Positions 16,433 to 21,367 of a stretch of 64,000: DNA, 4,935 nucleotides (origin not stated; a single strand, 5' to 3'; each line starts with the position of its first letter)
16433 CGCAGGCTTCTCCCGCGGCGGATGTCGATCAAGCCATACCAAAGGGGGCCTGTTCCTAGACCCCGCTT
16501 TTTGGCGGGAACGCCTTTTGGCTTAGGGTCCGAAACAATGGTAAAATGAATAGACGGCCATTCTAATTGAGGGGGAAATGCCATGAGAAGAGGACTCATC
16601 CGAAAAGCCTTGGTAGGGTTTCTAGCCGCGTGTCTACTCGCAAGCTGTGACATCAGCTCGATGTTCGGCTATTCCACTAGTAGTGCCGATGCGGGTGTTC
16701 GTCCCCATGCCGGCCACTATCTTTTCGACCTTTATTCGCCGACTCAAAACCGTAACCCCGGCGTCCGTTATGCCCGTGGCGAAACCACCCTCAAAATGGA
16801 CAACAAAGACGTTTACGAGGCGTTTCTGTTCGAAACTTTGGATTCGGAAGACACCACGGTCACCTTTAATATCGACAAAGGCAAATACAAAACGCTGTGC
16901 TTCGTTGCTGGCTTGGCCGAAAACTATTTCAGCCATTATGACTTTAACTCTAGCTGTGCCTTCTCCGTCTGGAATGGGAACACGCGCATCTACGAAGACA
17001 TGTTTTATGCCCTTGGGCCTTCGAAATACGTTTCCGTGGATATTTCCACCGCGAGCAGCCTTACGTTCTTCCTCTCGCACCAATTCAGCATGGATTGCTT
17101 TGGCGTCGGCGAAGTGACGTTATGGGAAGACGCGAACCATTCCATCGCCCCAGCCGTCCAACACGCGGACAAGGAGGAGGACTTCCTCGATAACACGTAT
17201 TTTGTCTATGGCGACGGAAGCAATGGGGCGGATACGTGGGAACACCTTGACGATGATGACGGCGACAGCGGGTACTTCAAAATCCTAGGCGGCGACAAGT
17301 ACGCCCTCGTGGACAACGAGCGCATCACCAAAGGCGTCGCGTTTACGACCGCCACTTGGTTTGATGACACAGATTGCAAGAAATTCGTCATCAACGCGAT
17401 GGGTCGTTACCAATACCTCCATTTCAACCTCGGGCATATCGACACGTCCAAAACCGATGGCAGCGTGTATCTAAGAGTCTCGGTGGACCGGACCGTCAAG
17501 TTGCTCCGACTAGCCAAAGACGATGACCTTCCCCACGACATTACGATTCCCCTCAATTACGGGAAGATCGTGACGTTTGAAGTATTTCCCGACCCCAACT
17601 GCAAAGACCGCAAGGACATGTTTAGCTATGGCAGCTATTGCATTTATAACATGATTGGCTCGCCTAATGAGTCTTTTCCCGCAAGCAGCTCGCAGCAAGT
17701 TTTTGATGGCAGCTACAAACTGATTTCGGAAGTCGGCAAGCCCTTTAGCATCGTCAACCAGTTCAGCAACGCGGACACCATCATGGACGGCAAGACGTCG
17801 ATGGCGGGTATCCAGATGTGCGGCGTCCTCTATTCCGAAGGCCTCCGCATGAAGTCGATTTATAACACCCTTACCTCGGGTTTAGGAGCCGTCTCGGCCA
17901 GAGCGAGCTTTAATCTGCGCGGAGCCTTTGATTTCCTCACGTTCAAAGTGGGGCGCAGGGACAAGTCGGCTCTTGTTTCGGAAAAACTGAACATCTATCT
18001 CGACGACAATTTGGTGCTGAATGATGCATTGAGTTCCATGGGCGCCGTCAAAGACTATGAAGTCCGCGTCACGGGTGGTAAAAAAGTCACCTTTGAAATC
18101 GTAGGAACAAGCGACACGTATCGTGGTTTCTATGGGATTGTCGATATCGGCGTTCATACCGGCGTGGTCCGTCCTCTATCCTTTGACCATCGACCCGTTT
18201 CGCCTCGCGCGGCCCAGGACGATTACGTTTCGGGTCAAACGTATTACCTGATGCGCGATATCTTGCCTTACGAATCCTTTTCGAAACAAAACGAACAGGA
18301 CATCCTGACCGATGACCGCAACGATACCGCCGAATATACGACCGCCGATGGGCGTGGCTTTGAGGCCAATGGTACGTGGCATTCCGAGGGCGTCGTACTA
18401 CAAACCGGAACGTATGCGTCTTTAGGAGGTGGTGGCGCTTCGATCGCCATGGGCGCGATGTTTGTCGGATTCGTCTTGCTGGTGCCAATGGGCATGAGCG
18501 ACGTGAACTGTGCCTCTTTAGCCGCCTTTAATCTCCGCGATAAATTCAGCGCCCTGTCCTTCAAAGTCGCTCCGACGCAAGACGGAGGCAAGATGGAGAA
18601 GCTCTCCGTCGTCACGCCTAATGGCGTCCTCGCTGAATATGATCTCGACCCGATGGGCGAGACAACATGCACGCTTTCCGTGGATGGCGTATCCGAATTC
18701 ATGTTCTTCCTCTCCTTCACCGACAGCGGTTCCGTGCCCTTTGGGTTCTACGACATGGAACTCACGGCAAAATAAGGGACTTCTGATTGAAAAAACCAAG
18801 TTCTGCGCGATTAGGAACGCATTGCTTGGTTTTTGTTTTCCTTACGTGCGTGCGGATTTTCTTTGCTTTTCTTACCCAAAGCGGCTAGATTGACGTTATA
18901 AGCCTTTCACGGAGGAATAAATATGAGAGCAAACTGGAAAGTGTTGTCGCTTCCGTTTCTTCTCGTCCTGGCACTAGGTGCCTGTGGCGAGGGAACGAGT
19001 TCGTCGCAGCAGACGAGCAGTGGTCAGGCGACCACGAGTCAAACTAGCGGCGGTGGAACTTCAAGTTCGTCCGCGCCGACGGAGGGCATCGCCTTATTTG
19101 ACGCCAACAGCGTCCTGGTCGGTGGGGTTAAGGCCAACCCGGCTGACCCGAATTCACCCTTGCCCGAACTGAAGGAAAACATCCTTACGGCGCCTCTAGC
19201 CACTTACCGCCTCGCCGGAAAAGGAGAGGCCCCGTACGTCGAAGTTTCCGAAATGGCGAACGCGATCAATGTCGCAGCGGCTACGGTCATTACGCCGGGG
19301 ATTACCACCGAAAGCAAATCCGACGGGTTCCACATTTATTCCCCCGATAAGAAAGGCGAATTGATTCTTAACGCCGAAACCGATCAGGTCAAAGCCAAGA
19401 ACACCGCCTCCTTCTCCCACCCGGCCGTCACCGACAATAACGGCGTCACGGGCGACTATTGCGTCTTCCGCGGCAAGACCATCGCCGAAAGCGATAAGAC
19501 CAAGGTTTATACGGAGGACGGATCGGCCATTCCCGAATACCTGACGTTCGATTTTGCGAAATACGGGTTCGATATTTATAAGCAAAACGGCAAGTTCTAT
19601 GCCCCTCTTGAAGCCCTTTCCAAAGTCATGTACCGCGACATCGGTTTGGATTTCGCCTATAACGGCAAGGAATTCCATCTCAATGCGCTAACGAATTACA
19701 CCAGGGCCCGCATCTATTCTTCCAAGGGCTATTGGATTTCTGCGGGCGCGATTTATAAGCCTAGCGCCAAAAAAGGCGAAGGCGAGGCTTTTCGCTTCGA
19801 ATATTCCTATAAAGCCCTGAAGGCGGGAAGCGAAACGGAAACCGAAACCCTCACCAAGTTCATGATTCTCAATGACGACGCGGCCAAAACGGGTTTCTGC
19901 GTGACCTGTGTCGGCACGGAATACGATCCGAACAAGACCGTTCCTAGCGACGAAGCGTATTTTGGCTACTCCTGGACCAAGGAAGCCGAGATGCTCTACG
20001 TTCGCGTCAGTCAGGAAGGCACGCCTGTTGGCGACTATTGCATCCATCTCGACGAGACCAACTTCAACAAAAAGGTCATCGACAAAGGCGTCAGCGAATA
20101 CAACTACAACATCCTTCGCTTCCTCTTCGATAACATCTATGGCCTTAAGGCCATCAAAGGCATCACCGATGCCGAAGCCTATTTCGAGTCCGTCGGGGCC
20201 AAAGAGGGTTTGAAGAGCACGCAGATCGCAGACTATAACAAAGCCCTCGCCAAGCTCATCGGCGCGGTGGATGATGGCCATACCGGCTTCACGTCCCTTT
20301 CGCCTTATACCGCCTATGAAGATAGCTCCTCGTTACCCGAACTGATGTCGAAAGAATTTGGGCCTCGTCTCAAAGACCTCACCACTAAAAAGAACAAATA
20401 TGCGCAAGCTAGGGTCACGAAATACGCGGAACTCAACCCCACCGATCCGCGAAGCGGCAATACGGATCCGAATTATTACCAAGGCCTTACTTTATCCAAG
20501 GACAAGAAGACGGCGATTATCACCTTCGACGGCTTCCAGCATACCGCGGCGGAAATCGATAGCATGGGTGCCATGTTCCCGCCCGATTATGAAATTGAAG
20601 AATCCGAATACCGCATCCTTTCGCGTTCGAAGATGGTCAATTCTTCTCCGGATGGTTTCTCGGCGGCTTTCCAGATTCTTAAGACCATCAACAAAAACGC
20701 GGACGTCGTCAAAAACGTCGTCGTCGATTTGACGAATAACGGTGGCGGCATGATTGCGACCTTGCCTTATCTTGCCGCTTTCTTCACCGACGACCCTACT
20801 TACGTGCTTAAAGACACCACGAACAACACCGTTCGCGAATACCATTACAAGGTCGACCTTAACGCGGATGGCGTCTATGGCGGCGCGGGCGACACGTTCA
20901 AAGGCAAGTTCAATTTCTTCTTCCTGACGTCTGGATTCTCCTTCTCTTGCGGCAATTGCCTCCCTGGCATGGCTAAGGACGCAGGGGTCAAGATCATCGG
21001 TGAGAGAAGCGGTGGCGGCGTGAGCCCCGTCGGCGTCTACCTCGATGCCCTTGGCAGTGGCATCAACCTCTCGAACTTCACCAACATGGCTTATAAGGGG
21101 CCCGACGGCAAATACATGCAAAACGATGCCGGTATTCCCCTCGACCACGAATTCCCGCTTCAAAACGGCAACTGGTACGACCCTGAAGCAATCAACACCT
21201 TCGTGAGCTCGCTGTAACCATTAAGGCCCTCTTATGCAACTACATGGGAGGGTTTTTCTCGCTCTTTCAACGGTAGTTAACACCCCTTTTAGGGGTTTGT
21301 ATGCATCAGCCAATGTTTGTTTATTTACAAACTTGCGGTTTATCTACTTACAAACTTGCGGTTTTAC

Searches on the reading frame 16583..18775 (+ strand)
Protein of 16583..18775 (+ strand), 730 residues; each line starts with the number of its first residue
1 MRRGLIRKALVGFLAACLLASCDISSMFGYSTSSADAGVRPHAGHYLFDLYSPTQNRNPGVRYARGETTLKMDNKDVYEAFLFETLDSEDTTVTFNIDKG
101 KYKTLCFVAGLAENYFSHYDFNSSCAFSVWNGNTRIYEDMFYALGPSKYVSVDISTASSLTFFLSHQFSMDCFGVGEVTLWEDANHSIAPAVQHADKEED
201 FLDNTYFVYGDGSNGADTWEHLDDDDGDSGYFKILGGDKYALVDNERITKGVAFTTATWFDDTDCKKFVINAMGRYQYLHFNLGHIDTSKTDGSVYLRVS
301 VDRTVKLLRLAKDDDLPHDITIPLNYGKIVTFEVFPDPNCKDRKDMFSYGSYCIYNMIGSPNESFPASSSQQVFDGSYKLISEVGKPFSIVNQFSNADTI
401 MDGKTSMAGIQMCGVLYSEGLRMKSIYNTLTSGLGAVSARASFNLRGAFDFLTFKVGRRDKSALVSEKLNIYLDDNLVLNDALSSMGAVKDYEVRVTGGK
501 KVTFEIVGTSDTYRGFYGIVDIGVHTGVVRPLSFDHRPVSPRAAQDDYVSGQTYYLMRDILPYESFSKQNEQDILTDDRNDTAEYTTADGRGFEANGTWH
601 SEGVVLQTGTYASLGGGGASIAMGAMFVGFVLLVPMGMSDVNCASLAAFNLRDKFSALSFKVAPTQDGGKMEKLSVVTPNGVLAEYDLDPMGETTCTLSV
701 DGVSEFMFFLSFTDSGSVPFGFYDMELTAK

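Call 61: search_protein_families(library=pfam, proteins=[window:16583-18775:+], max_evalue=0.00001)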
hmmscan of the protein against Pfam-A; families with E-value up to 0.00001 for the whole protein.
window:16583-18775:+ (730 aa): 1 family
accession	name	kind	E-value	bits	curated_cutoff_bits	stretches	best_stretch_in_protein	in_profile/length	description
PF08305.17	NPCBM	-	1.3e-07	32.2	23.9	0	91-165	48-118/137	NPCBM/NEW2 domain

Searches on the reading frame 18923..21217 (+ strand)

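Call 61: search_protein_families(library=pfam, proteins=[window:18923-21217:+], max_evalue=0.00001)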
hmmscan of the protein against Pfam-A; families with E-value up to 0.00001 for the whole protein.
window:18923-21217:+ (764 aa): 1 family
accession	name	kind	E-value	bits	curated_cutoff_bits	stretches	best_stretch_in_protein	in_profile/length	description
PF03572.23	Peptidase_S41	-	6.4e-13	49.1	24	1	581-741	20-162/165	Peptidase family S41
